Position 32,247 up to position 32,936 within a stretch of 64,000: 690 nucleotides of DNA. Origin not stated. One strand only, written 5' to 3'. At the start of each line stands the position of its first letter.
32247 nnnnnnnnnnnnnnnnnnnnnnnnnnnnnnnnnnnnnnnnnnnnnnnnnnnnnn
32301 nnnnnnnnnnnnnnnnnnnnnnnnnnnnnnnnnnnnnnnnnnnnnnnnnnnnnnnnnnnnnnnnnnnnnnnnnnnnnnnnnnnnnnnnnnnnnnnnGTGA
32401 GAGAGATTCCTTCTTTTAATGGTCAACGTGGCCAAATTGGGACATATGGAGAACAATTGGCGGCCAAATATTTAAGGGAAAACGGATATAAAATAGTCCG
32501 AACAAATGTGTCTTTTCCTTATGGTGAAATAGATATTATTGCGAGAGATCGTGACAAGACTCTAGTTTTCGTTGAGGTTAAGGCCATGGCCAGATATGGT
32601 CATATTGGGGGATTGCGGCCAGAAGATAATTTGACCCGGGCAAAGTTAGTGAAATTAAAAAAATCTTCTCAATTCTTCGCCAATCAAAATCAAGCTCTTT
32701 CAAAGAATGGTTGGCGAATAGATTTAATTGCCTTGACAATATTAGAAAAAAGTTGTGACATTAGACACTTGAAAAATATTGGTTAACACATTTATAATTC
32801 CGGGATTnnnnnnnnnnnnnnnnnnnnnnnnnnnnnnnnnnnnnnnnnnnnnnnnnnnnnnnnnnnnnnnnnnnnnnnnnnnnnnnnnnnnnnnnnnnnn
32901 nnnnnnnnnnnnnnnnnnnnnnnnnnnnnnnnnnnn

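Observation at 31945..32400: Divergent intergenic region with phased 16 bp palindromes, 84 bp direct repeats and DnaA-box-like sites upstream of yraN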

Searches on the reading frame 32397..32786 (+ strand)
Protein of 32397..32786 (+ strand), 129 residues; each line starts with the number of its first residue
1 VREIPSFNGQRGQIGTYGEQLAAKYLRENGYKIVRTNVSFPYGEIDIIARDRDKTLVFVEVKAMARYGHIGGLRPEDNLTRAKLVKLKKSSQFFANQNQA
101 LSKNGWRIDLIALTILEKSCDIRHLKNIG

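Call 12: search_protein_families(library=pfam, proteins=[window:32397-32786:+])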
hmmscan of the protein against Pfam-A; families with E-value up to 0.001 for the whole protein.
window:32397-32786:+ (129 aa): 4 families
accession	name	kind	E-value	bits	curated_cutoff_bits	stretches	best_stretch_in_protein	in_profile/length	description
PF02021.23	UPF0102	-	2.6e-20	73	23.6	1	18-112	1-79/80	Uncharacterised protein family UPF0102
PF08378.17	NERD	-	8.9e-09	36.3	22.1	1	15-83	2-73/111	Nuclease-related domain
PF01939.22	NucS_C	-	0.00011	22.6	24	1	26-64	15-53/124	Endonuclease NucS C-terminal domain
PF04471.18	Mrr_cat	-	0.00084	19.9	21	1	19-64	10-57/115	Restriction endonuclease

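Call 48: find_related_loci(query=A1, collection=metagenome_contigs, flank=4000)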
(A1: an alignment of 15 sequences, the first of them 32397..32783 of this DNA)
Query A1 (129 aa) in metagenome_contigs; peptide patterns used: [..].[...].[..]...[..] (x = any residue, [..] = any of these).
600 stretches matched a pattern (row limit reached: there are more); 546 encode a relative of the query (tblastn E <= 1e-3); the best 80 are kept; 80 distinct loci.
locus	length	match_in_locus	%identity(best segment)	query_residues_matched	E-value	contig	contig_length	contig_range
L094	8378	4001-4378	54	13-128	3e-39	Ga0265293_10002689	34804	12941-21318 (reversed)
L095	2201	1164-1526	55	11-128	2e-36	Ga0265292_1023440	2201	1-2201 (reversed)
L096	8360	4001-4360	50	11-129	5e-35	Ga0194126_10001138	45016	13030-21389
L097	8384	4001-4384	47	10-128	1e-33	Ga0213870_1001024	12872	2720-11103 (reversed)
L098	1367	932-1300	49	10-128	8e-34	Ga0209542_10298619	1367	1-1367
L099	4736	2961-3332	47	10-128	2e-31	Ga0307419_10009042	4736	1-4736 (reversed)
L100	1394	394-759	50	10-128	4e-31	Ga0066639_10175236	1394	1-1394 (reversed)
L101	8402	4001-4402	46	11-129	2e-30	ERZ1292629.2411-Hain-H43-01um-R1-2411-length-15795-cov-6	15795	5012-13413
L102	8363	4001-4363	47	11-128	5e-30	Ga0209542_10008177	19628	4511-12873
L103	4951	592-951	45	10-128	5e-29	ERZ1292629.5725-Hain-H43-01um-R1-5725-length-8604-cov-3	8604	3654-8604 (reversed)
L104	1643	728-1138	41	7-128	8e-29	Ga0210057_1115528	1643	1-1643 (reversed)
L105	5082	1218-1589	46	9-128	7e-28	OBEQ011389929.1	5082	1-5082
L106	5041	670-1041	44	9-128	8e-28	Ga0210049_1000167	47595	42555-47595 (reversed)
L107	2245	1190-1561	44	9-128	8e-28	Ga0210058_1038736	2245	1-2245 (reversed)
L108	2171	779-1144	47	15-128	8e-28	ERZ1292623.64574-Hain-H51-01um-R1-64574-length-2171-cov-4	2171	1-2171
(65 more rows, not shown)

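Call 61: search_protein_families(library=ncbifam, proteins=[window:32397-32786:+], max_evalue=0.01)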
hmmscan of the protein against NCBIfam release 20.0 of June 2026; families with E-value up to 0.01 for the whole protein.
window:32397-32786:+ (129 aa): 25 families
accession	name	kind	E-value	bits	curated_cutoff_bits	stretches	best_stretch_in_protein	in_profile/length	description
NF009154.0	PRK12497.3-3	equivalog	2.2e-23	82.6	109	1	9-128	7-122/123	YraN family protein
NF011274.0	PRK14681.1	equivalog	6.5e-20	71.5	207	1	12-127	43-156/158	hypothetical protein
NF009150.0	PRK12497.1-3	equivalog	9e-20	70.9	81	1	11-127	5-115/118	YraN family protein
NF011271.0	PRK14678.1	equivalog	1.8e-18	66.7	172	1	9-124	3-112/120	hypothetical protein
NF009152.0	PRK12497.2-4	equivalog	2.8e-17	62.8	111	1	12-113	8-101/114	YraN family protein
NF011268.0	PRK14675.1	equivalog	6e-17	61.8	180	1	13-127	11-121/127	hypothetical protein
NF011280.0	PRK14688.1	equivalog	1e-16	61.1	230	1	10-126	4-115/121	hypothetical protein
TIGR00252.1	TIGR00252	hypoth_equivalog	3.9e-16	59.1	69.05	1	12-114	7-106/123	YraN family protein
NF009153.0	PRK12497.3-1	equivalog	4.5e-16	59.2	171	1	10-129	8-125/125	YraN family protein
NF011270.0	PRK14677.1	equivalog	1.3e-15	57.6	124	1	19-114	8-95/108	hypothetical protein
NF011273.0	PRK14680.1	equivalog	1.7e-15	57.2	199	1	11-127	5-116/134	hypothetical protein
NF009151.0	PRK12497.1-5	equivalog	5.4e-15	55.8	124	1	14-114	16-110/126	YraN family protein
NF011275.0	PRK14682.1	equivalog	1.1e-14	54.7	203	1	13-114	5-103/117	hypothetical protein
NF011267.0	PRK14674.1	equivalog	2.7e-10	40.5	232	1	13-116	6-105/133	hypothetical protein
NF011279.0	PRK14687.1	equivalog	3.4e-10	40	212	1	14-117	32-136/173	hypothetical protein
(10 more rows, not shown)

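Call 74: find_homologous_proteins(query=A1, max_evalue=1e-8)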
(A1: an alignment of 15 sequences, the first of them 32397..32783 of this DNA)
Query A1 (15 sequences) (129 aa, profile of the alignment): 6587 proteins with E <= 1e-8 among 8000 candidates; the best 120 are listed.
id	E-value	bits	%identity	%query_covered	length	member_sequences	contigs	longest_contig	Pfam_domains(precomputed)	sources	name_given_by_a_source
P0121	1.5e-52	195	51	91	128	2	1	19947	PF02021.24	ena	-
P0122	4.4e-52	193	46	91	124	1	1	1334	PF02021.24,PF01939.22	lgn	-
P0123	6.0e-52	193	49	91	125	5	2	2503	PF02021.24,PF01939.22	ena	-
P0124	6.4e-52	193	48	92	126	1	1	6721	PF02021.24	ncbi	-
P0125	7.4e-52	193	50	92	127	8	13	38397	PF02021.24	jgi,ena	-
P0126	9.1e-52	192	49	93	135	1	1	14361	PF02021.24,PF01939.22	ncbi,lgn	-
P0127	1.1e-51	192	52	91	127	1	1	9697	PF02021.24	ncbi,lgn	-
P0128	1.4e-51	192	50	91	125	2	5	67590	PF02021.24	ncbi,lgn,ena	ncbi:MAG: YraN family protein [Patescibacteria group bacterium]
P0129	1.6e-51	192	51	92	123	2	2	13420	PF02021.24,PF08378.18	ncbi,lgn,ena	-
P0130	1.7e-51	191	41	91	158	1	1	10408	PF02021.24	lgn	-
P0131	3.6e-51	190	49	92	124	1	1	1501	PF02021.24,PF01939.22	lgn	-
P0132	5.4e-51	190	51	92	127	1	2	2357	PF02021.24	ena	-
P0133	5.6e-51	190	49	91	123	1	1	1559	PF02021.24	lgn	-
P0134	5.8e-51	190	60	92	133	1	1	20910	PF02021.24,PF01939.22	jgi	jgi:putative endonuclease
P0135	7.1e-51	189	55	92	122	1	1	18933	PF02021.24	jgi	jgi:putative endonuclease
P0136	8.4e-51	189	52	91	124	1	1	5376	PF02021.24,PF08378.18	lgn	-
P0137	8.4e-51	189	52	92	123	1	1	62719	PF02021.24,PF08378.18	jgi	jgi:putative endonuclease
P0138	1.4e-50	188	51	89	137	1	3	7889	PF02021.24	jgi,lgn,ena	-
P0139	1.5e-50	188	48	92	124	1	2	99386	PF02021.24,PF01939.22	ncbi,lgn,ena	-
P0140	2.5e-50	188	54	92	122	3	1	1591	PF02021.24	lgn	-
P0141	2.6e-50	188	53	89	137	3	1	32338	PF02021.24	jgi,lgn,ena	-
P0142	2.6e-50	188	54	92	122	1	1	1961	PF02021.24,PF08378.18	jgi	jgi:putative endonuclease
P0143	2.7e-50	188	48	91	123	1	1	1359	PF02021.24,PF01939.22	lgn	-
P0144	3.1e-50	187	55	91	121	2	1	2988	PF02021.24,PF01939.22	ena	-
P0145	3.3e-50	187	54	91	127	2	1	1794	PF02021.24,PF01939.22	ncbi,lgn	-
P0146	3.5e-50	187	49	92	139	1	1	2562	PF02021.24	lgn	-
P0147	3.6e-50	187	44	92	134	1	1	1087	PF02021.24,PF01939.22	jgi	-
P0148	4.8e-50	187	51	91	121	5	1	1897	PF02021.24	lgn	-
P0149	5.0e-50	187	50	91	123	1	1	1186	PF02021.24,PF08378.18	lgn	-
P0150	5.6e-50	187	50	91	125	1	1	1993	PF02021.24,PF01939.22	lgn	-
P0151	6.4e-50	186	47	92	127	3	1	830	PF02021.24,PF01939.22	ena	-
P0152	7.1e-50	186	54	92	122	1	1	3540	PF02021.24,PF08378.18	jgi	jgi:putative endonuclease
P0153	8.8e-50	186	52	91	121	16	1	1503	PF02021.24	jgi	-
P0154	9.1e-50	186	54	92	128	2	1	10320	PF02021.24,PF01939.22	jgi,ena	-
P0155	9.4e-50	186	47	92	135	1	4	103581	PF02021.24,PF01939.22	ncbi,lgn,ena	-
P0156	9.5e-50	186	49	91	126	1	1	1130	PF02021.24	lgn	-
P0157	1.2e-49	185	49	92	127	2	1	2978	PF02021.24,PF08378.18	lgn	-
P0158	1.2e-49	185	52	91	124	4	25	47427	PF02021.24,PF08378.18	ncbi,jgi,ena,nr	ncbi:YraN family protein [Candidatus Wolfebacteria bacterium]|nr:YraN family protein [Candidatus Wol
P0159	1.5e-49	185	45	91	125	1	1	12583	PF02021.24,PF08378.18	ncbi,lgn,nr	ncbi:YraN family protein [Candidatus Wolfebacteria bacterium]|nr:YraN family protein [Candidatus Wol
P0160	1.8e-49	185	51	91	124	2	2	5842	PF02021.24,PF08378.18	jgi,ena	-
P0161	1.9e-49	185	50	93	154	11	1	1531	PF02021.24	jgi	-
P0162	2.0e-49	185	51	93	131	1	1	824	PF02021.24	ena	-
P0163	3.2e-49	184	47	93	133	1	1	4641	PF02021.24,PF08378.18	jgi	-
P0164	3.8e-49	184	46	91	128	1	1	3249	PF02021.24,PF08378.18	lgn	-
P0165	4.8e-49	184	50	91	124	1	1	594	PF02021.24,PF08378.18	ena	-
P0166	5.2e-49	183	51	92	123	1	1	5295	PF02021.24,PF08378.18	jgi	-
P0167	5.4e-49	183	44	91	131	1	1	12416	PF02021.24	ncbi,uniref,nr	ncbi:hypothetical protein A3J77_02055 [Candidatus Wolfebacteria bacterium RBG_13_41_7]|uniref:UPF010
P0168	5.7e-49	183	44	91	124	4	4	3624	PF02021.24,PF01939.22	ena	-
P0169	5.8e-49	183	50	92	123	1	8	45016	PF02021.24,PF08378.18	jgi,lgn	-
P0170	6.0e-49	183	48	91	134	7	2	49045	PF02021.24,PF01939.22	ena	-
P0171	6.2e-49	183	55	91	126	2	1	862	PF02021.24,PF01939.22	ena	-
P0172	6.2e-49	183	50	92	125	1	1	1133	PF02021.24,PF08378.18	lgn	-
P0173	6.3e-49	183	49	91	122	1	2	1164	PF02021.24,PF08378.18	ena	-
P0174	7.4e-49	183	44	92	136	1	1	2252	PF02021.24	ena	-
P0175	8.4e-49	183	52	91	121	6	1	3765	PF02021.24,PF08378.18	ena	-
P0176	8.6e-49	183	46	93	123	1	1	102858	PF02021.24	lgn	-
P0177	9.3e-49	183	41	93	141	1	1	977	PF02021.24,PF08378.18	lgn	-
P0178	1.0e-48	182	48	92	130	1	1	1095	PF02021.24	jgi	-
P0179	1.1e-48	182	48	91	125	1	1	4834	PF02021.24,PF01939.22,PF08378.18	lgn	-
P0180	1.2e-48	182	45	92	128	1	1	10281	PF02021.24,PF08378.18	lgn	-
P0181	1.2e-48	182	43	91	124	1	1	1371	PF02021.24,PF01939.22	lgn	-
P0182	1.2e-48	182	47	92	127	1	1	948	PF02021.24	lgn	-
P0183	1.3e-48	182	47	92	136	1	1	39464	PF02021.24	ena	-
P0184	1.3e-48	182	47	92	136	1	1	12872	PF02021.24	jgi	-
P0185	1.3e-48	182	50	91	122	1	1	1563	PF02021.24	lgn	-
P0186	1.4e-48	182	49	91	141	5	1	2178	PF02021.24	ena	-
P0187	1.5e-48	182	44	89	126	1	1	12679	PF02021.24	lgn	-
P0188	1.6e-48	182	47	88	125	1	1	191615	PF02021.24,PF08378.18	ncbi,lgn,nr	ncbi:MAG: YraN family protein [bacterium]|nr:YraN family protein [bacterium]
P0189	1.7e-48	182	45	91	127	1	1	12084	PF02021.24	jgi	-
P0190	1.7e-48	182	50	92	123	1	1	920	PF02021.24,PF08378.18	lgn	-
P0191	1.8e-48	182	46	92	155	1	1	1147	PF02021.24,PF08378.18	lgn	-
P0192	1.9e-48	182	43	92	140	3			PF02021.24,PF01939.22,PF08378.18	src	-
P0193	2.0e-48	182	46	91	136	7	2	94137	PF02021.24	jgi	-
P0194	2.0e-48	182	47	92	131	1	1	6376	PF02021.24,PF08378.18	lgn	-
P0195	2.2e-48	181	48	92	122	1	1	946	PF02021.24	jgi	-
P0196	2.4e-48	181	43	92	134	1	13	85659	PF02021.24,PF01939.22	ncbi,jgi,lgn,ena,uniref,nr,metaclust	ncbi:MAG: hypothetical protein A2745_02940 [Candidatus Harrisonbacteria bacterium RIFCSPHIGHO2_01_FU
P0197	2.6e-48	181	43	92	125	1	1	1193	PF02021.24,PF01939.22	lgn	-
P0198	2.8e-48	181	46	92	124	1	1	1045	PF02021.24,PF08378.18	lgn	-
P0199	3.0e-48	181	48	92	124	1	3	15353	PF02021.24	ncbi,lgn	-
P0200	3.2e-48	181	48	93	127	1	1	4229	PF02021.24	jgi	-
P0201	3.2e-48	181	46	92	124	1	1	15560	PF02021.24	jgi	jgi:putative endonuclease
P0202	3.3e-48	181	48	91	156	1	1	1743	PF02021.24,PF01939.22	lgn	-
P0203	3.4e-48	181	50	92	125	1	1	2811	PF02021.24,PF08378.18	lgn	-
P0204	3.4e-48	181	50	93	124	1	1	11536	PF02021.24,PF08378.18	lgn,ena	-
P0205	3.6e-48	181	45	89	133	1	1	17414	PF02021.24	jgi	-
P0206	3.7e-48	181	52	92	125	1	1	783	PF02021.24,PF01939.22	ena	-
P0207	3.7e-48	181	46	92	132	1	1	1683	PF02021.24,PF08378.18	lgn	-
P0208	3.8e-48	181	41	92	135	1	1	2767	PF02021.24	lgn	-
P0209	3.8e-48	181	42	92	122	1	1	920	PF02021.24,PF01939.22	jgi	jgi:putative endonuclease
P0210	4.1e-48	181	48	91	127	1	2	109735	PF02021.24,PF01939.22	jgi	-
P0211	4.4e-48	180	49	91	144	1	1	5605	PF02021.24,PF01939.22,PF08378.18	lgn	-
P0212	4.9e-48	180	43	92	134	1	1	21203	PF02021.24,PF01939.22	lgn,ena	-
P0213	5.0e-48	180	53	91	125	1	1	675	PF02021.24,PF08378.18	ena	-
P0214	5.0e-48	180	48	91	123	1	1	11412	PF02021.24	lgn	-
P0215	5.0e-48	180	47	92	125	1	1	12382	PF02021.24,PF01939.22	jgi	-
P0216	5.2e-48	180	46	92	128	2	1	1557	PF02021.24,PF01939.22,PF08378.18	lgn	-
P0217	5.3e-48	180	44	91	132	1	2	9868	PF02021.24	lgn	-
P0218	5.3e-48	180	49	91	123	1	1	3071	PF02021.24,PF01939.22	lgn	-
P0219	5.4e-48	180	43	91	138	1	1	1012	PF02021.24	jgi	jgi:putative endonuclease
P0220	5.6e-48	180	44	92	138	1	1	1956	PF02021.24,PF08378.18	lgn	-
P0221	5.8e-48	180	46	92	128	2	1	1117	PF02021.24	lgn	-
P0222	6.2e-48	180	47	91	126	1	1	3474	PF02021.24,PF01939.22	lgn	-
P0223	6.2e-48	180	46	93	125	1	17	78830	PF02021.24,PF01939.22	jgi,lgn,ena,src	-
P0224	6.6e-48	180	44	92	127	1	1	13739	PF02021.24,PF01939.22,PF08378.18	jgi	jgi:putative endonuclease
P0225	6.8e-48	180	44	91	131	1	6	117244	PF02021.24,PF01939.22,PF08378.18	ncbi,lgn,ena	ncbi:MAG: YraN family protein [Patescibacteria group bacterium]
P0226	7.1e-48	180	45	92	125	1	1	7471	PF02021.24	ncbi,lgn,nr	ncbi:MAG: YraN family protein [Candidatus Colwellbacteria bacterium]|nr:YraN family protein [Candida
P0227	8.2e-48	180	43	92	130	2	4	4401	PF02021.24,PF01939.22,PF08378.18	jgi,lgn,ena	-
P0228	8.5e-48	180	48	91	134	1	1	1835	PF02021.24,PF08378.18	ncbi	-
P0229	8.5e-48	179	45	92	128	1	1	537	PF02021.24,PF01939.22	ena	-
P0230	8.8e-48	179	45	92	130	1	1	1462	PF02021.24,PF01939.22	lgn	-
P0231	9.3e-48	179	50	91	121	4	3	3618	PF02021.24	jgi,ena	-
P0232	9.4e-48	179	47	92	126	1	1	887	PF02021.24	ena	-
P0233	9.4e-48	179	48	91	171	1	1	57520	PF02021.24,PF01939.22,PF08378.18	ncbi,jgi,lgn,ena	-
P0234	9.5e-48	179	46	92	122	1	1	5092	PF02021.24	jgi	-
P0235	9.7e-48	179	46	91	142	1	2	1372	PF02021.24,PF08378.18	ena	-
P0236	1.0e-47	179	42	92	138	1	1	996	PF02021.24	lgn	-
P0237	1.0e-47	179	50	90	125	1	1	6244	PF02021.24,PF01939.22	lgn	-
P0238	1.0e-47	179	46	92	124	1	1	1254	PF02021.24,PF08378.18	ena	-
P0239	1.1e-47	179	47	92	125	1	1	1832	PF02021.24,PF08378.18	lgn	-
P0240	1.1e-47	179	46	91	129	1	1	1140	PF02021.24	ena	-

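Call 75: find_encoding_contigs(protein=P0188, flank=10000, max_places=1)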
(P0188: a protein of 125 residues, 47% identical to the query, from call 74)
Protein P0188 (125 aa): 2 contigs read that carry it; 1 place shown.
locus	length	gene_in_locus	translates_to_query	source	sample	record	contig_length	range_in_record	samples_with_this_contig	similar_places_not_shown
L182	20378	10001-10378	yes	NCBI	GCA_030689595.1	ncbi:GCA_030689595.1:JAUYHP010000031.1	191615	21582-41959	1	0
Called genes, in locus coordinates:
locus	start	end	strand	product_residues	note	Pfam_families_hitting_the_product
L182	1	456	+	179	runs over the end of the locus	PF01936:NYN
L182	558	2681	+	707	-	PF01138:RNase_PH, PF03726:PNPase (weak), PF01138:RNase_PH, PF00013:KH_1, PF00575:S1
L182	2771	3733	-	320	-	-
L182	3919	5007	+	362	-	-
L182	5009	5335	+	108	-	PF01258:zf-dskA_traR (weak)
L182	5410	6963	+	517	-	PF13541:ChlI, PF00158:Sigma54_activat (weak), PF00493:MCM (faint), PF01078:Mg_chelatase, PF07728:AAA_5, PF13335:Mg_chelatase_C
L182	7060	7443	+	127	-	-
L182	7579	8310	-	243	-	-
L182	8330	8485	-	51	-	-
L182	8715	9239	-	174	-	-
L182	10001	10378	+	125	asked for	PF08378:NERD (weak), PF02021:UPF0102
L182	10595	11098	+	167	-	PF01371:Trp_repressor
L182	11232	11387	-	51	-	-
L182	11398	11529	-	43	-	-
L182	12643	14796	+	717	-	PF17191:RecG_wedge, PF00270:DEAD, PF04851:ResIII, PF00271:Helicase_C, PF22590:Cas3-like_C_2 (weak), PF19833:RecG_dom3_C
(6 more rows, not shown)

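Call 76: find_encoding_contigs(protein=P0225, flank=10000, max_places=1)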
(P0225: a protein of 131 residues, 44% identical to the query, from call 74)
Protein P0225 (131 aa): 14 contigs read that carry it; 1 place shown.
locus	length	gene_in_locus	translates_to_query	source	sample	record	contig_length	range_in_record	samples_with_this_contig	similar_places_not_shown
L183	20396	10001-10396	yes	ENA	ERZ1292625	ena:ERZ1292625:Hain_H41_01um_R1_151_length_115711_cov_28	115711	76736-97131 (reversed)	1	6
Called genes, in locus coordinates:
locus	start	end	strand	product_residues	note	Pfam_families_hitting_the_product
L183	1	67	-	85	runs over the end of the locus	-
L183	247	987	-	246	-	PF01925:TauE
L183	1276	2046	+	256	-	PF00142:Fer4_NifH (weak), PF01656:CbiA, PF02374:ArsA_ATPase (weak), PF06564:CBP_BcsQ, PF09140:MipZ (faint), PF10609:ParA, PF13614:AAA_31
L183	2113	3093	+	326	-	PF02195:ParB_N, PF17762:HTH_ParB, PF23552:ParB_C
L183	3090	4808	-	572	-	PF13328:HD_4, PF01966:HD, PF04607:RelA_SpoT, PF02824:TGS, PF01842:ACT (faint), PF13291:ACT_4, PF22629:ACT_AHAS_ss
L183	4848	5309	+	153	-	-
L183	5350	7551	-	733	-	PF01751:Toprim, PF01131:Topoisom_bac, PF01396:Zn_ribbon_Top1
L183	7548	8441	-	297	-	PF02481:DNA_processg_A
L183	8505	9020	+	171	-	PF04350:PilO (faint)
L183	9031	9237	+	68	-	-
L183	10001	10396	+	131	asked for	PF01939:NucS_C (weak), PF08378:NERD (weak), PF02021:UPF0102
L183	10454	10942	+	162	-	-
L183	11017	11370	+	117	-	PF01258:zf-dskA_traR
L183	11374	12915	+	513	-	PF13541:ChlI, PF00493:MCM (faint), PF00158:Sigma54_activat (faint), PF01078:Mg_chelatase, PF07728:AAA_5 (weak), PF13335:Mg_chelatase_C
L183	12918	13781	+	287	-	PF00398:RrnaAD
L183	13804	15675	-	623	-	PF01471:PG_binding_1 (weak)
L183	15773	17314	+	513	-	PF01564:Spermine_synth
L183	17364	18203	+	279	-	-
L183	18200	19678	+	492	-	-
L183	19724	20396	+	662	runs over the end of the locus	PF19590:TrbL_3 (weak)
